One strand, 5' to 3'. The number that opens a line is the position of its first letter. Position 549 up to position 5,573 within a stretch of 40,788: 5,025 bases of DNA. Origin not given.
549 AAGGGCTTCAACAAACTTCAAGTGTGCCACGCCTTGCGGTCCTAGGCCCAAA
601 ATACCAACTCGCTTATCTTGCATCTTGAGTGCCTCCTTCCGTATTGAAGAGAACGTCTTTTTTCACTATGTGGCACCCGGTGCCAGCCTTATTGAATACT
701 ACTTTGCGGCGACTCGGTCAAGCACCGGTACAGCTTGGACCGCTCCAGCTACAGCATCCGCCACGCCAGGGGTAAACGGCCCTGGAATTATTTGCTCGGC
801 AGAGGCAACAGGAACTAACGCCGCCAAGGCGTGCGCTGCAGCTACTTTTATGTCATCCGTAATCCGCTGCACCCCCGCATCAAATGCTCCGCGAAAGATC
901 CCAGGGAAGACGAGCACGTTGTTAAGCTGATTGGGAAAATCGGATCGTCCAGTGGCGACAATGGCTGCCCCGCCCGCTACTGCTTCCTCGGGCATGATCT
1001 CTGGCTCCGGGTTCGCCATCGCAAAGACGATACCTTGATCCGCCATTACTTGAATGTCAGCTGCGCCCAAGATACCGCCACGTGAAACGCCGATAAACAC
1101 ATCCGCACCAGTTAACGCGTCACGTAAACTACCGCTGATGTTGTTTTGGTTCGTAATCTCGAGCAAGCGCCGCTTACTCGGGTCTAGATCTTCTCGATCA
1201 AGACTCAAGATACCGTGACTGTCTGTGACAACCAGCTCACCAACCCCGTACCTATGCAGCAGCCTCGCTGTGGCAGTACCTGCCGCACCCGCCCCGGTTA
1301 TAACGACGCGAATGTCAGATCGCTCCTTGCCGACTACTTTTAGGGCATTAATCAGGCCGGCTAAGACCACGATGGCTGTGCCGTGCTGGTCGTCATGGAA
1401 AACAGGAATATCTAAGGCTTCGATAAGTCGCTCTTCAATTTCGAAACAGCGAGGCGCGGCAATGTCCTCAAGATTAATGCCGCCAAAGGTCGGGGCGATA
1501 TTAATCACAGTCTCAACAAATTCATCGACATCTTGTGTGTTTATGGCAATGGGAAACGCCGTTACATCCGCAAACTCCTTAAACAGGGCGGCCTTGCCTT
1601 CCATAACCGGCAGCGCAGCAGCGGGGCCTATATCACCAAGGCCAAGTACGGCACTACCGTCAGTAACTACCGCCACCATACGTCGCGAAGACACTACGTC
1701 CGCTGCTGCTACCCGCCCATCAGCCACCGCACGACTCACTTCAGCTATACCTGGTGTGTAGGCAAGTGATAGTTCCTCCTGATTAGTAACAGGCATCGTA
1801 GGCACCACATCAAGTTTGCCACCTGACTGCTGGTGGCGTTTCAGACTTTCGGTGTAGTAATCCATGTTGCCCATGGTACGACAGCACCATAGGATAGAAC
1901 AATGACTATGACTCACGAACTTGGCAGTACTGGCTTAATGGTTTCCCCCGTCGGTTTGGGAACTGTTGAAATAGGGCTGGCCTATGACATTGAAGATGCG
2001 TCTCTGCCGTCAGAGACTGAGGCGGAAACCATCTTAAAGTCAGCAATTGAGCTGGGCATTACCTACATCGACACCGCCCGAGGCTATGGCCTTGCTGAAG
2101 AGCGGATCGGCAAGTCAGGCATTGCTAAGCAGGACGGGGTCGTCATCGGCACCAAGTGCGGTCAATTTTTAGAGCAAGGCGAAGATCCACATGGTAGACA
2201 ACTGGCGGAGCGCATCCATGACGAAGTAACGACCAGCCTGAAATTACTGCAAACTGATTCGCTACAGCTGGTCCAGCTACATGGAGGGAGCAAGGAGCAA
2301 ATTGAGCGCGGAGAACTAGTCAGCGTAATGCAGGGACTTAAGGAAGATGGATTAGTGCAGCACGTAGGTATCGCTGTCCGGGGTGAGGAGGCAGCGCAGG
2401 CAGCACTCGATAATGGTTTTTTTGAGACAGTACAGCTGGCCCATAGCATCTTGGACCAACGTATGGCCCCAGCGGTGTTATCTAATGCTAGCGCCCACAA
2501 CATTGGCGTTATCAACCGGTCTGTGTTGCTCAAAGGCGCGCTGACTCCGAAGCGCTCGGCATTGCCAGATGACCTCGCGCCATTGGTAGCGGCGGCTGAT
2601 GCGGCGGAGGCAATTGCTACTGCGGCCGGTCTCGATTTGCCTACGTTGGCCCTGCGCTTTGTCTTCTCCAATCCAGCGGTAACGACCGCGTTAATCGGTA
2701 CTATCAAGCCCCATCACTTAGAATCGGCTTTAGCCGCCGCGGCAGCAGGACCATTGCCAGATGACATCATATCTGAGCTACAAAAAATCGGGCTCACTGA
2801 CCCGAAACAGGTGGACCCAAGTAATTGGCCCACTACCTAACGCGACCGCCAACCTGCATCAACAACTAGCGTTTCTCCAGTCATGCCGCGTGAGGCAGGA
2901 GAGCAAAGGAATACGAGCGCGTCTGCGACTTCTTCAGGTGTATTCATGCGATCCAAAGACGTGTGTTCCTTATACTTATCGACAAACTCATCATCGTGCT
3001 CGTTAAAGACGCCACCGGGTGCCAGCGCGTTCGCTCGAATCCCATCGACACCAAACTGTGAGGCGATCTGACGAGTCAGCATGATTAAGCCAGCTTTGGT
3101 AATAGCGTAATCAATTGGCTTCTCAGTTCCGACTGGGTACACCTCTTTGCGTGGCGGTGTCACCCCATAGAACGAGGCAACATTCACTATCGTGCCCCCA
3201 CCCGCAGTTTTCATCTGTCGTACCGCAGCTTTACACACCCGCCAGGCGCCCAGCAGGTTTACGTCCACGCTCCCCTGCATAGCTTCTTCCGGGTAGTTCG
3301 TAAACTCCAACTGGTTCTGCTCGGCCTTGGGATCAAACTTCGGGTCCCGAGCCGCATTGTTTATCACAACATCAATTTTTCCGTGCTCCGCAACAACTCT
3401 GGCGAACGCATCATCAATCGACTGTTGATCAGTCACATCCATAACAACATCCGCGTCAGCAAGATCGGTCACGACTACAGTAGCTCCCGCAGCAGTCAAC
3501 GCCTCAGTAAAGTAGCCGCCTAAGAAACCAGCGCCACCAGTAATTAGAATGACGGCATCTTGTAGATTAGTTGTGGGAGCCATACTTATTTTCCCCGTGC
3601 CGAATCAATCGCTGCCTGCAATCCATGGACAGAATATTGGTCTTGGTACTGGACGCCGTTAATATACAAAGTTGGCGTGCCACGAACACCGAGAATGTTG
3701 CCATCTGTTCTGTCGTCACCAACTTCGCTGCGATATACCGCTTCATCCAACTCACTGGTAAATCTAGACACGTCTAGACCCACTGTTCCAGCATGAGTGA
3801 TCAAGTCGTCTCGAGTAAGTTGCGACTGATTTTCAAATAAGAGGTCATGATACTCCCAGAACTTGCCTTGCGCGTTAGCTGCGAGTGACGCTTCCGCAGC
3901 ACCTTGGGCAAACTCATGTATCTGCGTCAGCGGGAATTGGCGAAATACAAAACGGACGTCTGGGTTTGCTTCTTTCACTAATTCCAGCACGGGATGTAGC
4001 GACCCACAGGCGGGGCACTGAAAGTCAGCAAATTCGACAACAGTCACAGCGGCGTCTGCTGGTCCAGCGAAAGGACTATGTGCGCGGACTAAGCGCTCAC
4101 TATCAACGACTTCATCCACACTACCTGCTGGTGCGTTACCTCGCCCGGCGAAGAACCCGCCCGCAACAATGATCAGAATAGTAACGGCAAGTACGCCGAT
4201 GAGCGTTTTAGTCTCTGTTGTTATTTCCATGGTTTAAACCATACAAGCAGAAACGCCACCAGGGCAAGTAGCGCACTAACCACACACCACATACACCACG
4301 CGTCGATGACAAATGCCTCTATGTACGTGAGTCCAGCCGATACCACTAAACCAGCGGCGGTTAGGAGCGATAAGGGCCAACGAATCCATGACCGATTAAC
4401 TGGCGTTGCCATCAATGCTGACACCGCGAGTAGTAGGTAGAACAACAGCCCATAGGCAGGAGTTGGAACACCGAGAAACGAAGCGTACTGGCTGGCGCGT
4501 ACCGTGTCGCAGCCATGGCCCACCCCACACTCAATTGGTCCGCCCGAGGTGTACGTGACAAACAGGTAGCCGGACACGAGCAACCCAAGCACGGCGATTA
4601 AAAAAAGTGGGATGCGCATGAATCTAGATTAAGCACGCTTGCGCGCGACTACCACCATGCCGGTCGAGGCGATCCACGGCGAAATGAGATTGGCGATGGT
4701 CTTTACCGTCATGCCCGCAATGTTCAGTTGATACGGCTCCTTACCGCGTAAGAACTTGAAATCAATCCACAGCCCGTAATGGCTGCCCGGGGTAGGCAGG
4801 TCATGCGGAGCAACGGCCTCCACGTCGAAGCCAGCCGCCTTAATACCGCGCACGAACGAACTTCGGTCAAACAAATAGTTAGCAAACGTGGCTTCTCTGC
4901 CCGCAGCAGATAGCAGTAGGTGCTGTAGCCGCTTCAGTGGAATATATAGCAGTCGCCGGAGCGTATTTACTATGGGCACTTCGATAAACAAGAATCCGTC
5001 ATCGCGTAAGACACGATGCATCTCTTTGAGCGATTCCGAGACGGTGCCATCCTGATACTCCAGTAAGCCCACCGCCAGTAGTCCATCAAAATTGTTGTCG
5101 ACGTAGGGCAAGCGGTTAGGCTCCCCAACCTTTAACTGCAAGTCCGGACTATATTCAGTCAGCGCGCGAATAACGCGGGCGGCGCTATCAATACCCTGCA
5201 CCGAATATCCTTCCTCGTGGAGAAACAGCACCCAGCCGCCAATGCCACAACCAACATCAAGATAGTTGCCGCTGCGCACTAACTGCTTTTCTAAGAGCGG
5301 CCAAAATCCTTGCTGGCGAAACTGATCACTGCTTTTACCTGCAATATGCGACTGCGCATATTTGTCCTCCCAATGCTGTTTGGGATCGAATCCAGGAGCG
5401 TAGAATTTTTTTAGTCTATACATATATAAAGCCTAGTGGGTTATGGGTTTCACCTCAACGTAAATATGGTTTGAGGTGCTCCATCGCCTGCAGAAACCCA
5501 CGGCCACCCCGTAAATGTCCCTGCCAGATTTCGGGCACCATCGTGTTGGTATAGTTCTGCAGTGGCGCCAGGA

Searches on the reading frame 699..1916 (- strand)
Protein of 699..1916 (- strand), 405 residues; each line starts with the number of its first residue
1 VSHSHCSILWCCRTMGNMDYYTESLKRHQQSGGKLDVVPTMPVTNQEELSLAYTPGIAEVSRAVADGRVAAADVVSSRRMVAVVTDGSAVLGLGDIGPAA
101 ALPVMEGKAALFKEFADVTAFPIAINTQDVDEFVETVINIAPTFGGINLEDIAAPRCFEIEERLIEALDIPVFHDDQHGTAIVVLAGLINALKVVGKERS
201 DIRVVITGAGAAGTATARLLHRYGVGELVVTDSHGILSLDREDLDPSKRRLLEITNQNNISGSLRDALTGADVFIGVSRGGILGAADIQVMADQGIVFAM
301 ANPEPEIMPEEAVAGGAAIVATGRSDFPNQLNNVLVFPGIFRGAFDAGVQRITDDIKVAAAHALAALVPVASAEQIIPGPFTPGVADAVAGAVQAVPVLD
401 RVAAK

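Call 57: search_protein_families(library=pfam, proteins=[window:699-1916:-], max_evalue=0.001)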
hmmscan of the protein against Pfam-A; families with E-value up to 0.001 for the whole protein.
window:699-1916:- (405 aa): 4 families
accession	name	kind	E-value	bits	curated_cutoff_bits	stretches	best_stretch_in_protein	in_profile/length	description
PF00390.24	malic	-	1.5e-28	100.3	23.1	1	34-164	3-181/182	Malic enzyme, N-terminal domain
PF03949.21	Malic_M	-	1.9e-20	73.7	23.5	1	179-375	3-232/258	Malic enzyme, NAD binding domain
PF00899.27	ThiF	-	0.00013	21.6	28.1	1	200-233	19-52/238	ThiF family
PF01494.25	FAD_binding_3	-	0.00085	19.1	22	0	202-231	2-31/349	FAD binding domain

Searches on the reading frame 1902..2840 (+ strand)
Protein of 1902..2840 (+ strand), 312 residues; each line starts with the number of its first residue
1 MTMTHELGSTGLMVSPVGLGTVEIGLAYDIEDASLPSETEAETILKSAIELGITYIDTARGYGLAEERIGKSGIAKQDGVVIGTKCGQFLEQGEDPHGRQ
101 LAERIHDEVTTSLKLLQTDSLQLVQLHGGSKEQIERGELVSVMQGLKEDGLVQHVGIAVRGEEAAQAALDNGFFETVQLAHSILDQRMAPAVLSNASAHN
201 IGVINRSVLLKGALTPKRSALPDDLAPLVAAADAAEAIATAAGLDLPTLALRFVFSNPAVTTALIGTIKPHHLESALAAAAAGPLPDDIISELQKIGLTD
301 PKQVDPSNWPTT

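Call 57: search_protein_families(library=pfam, proteins=[window:1902-2840:+], max_evalue=0.001)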
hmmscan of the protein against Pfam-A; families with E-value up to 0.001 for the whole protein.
window:1902-2840:+ (312 aa): 1 family
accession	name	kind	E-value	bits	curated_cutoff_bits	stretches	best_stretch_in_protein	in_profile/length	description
PF00248.27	Aldo_ket_red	-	2e-39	135.9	24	1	17-296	2-289/291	Aldo/keto reductase family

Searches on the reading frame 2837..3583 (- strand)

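Call 57: search_protein_families(library=pfam, proteins=[window:2837-3583:-], max_evalue=0.001)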
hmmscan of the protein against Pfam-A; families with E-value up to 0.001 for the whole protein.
window:2837-3583:- (248 aa): 5 families
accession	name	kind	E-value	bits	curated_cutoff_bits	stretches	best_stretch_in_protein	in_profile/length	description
PF13561.12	adh_short_C2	-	2.1e-42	145.8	27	1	29-245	16-235/236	Enoyl-(Acyl carrier protein) reductase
PF00106.31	adh_short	-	1.6e-29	103.3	26.6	1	11-198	2-188/195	short chain dehydrogenase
PF01370.27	Epimerase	-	8.6e-12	45.4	20.9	1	12-192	1-175/240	NAD dependent epimerase/dehydratase family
PF16363.11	GDP_Man_Dehyd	-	0.00024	21.1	27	0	13-47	1-35/332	GDP-mannose 4,6 dehydratase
PF04321.23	RmlD_sub_bind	-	0.00037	20.1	27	1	12-81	3-63/287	RmlD substrate binding domain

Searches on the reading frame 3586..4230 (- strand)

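Call 67: search_protein_families(library=pfam, proteins=[window:3586-4230:-], max_evalue=0.001)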
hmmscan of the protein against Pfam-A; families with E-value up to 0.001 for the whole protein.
window:3586-4230:- (214 aa): 2 families
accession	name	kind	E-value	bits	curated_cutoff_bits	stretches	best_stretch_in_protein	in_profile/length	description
PF13462.12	Thioredoxin_4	-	6.5e-22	78.9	23.2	1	52-209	5-164/165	Thioredoxin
PF01323.26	DSBA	-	1.2e-18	68.1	25.6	1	63-208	1-190/191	DSBA-like thioredoxin domain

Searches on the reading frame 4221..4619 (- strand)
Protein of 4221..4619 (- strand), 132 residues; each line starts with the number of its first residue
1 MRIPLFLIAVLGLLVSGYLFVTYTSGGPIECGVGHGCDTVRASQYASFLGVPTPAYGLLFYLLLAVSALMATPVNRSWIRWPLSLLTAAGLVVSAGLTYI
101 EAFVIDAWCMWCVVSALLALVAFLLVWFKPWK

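Call 67: search_protein_families(library=pfam, proteins=[window:4221-4619:-], max_evalue=0.001)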
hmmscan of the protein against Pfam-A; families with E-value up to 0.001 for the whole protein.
window:4221-4619:- (132 aa): 1 family
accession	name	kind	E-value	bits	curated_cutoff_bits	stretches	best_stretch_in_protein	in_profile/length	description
PF07884.19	VKOR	-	5.7e-27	94.9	27.5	1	4-127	2-134/134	Vitamin K epoxide reductase family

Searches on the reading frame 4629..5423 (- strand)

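Call 67: search_protein_families(library=pfam, proteins=[window:4629-5423:-], max_evalue=0.001)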
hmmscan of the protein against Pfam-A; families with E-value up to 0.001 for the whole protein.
window:4629-5423:- (264 aa): 6 families
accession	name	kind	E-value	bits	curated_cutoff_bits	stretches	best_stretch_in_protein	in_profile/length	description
PF08241.18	Methyltransf_11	-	1.5e-13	51.7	21.2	1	55-147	1-95/95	Methyltransferase domain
PF13649.12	Methyltransf_25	-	6.9e-13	49.5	27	1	55-143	2-97/97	Methyltransferase domain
PF13489.12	Methyltransf_23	-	3.5e-12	46.8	27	1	48-203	20-163/164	Methyltransferase domain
PF08242.18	Methyltransf_12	-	1.1e-07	32.9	30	1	55-145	1-98/98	Methyltransferase domain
PF13847.12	Methyltransf_31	-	3.4e-07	30.5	27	1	52-150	5-112/145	Methyltransferase domain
PF03848.20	TehB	-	3.5e-05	23.8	20.4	1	47-146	27-131/193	Tellurite resistance protein TehB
